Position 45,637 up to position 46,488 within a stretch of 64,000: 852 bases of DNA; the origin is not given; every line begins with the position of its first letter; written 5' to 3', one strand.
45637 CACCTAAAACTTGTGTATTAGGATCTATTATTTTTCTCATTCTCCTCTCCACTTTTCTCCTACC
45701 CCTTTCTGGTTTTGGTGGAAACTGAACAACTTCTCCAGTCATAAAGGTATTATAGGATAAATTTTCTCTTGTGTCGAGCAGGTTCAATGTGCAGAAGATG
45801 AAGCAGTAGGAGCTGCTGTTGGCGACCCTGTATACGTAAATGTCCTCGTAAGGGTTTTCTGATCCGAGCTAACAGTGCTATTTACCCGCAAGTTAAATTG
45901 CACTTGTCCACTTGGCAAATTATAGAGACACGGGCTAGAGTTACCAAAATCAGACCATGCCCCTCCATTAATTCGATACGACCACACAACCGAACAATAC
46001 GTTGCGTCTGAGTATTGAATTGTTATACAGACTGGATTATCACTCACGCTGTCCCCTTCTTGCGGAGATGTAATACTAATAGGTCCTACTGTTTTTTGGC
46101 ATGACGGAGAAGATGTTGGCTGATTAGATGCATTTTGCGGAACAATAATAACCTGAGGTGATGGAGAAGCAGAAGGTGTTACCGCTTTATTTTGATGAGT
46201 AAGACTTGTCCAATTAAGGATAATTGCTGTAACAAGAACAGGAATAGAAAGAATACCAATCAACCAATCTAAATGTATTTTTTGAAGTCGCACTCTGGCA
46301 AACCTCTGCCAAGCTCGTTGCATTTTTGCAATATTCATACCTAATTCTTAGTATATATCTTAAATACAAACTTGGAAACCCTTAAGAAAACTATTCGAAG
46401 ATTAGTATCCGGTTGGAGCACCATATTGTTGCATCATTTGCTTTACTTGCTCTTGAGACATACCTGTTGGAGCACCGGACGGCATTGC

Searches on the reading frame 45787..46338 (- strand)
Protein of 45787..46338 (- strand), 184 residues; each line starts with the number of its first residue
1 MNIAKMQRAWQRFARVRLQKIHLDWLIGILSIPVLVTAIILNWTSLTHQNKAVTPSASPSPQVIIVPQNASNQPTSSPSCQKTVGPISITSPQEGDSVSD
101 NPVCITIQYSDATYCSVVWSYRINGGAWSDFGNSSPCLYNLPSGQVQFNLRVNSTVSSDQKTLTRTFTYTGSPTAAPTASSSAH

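Call 20: search_protein_families(library=pfam, proteins=[window:45787-46338:-], max_evalue=0.01)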
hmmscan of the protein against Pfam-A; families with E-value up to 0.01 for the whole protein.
window:45787-46338:- (184 aa): 1 family
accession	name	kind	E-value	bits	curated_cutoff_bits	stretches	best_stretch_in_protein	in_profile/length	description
PF17957.7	Big_7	-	0.0072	17.4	24.1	0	87-142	3-57/70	Bacterial Ig domain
